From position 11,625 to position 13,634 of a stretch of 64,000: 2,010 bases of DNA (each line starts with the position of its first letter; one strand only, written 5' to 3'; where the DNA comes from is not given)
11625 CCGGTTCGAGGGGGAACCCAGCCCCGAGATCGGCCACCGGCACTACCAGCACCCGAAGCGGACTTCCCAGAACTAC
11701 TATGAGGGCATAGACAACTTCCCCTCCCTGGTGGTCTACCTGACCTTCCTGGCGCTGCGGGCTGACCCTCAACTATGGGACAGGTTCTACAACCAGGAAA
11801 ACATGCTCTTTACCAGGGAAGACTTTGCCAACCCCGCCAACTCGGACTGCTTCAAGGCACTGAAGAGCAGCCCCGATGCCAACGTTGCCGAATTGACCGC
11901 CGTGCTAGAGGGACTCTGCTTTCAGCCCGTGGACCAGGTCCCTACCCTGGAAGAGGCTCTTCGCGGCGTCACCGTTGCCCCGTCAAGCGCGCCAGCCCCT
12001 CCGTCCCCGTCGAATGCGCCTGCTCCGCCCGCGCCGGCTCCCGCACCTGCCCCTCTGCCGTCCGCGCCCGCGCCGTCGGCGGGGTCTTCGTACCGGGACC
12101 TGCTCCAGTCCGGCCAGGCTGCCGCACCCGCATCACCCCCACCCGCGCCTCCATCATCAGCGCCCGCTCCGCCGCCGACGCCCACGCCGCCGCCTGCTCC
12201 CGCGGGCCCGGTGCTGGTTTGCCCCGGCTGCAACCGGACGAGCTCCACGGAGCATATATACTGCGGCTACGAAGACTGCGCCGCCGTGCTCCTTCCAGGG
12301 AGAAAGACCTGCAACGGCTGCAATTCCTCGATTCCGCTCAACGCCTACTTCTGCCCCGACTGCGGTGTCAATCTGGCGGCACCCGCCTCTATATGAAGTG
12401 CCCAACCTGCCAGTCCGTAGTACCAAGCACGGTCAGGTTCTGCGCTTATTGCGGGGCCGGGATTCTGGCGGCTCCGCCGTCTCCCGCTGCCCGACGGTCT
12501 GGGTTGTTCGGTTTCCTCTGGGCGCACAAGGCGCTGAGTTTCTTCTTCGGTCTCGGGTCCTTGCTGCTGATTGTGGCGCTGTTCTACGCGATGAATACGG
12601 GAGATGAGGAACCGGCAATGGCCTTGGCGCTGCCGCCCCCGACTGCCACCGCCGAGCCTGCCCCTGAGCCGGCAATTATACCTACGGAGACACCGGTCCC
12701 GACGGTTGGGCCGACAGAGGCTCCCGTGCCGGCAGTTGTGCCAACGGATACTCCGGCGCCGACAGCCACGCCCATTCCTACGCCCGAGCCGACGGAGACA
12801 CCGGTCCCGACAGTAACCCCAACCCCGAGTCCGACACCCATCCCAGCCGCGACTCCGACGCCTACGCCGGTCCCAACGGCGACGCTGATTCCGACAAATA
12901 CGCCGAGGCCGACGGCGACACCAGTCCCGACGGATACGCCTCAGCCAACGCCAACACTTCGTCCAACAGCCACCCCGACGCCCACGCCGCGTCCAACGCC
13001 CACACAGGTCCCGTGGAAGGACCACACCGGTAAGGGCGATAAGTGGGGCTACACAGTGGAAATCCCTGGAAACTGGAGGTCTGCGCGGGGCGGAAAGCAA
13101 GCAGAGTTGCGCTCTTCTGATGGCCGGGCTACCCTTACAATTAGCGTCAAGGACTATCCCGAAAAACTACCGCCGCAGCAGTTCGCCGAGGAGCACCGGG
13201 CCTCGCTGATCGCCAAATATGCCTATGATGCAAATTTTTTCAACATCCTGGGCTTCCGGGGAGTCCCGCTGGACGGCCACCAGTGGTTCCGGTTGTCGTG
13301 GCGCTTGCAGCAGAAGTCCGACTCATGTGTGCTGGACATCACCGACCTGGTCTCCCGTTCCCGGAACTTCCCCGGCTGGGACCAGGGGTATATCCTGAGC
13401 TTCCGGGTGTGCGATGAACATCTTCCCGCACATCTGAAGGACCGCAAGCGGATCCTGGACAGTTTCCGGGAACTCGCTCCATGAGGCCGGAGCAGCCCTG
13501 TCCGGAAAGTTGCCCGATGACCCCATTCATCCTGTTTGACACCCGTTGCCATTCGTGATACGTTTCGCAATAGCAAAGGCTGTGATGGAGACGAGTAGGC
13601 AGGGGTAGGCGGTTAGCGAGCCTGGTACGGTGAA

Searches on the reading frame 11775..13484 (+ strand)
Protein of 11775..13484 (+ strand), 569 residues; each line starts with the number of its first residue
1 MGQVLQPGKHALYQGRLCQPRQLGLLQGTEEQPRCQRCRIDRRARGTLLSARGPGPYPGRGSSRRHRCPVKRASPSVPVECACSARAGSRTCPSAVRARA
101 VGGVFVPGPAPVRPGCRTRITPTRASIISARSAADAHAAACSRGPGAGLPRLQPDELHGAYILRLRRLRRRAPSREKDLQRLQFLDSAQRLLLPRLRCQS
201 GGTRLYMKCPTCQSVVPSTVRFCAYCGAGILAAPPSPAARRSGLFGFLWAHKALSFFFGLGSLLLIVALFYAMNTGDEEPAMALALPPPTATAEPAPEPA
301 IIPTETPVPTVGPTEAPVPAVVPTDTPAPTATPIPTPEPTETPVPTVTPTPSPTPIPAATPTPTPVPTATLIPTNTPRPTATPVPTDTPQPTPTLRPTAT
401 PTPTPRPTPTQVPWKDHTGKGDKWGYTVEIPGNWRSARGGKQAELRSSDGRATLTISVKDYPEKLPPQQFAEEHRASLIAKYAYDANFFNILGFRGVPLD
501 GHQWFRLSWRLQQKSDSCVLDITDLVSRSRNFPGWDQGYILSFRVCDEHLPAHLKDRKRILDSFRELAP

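Call 4: search_protein_families(library=pfam, proteins=[window:11775-13484:+], max_evalue=0.01)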
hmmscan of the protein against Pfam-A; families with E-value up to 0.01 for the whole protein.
window:11775-13484:+ (569 aa): 5 families
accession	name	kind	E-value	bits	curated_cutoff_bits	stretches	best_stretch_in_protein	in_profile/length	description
PF12773.13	DZR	-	5.1e-05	23.8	27.3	1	198-227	15-45/45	Double zinc ribbon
PF13240.11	Zn_Ribbon_1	-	0.00034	20.7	25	1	208-228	1-21/23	zinc-ribbon domain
PF10571.15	UPF0547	-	0.0017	18.9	29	0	208-227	2-21/26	Uncharacterised protein family UPF0547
PF13248.11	Zn_ribbon_3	-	0.0074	16.2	27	1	208-229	4-25/26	zinc-ribbon domain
PF17032.10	Zn_ribbon_15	-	0.0095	17.2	28.9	0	205-227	51-73/73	zinc-ribbon family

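Call 6: search_protein_families(library=ncbifam, proteins=[window:11775-13484:+], max_evalue=0.1)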
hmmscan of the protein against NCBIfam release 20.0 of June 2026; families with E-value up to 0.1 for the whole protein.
window:11775-13484:+ (569 aa): 0 families

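Call 35: search_protein_families(library=padloc, proteins=[window:11775-13484:+], max_evalue=0.01)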
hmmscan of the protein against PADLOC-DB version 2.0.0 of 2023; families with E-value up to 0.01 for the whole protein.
window:11775-13484:+ (569 aa): 0 families
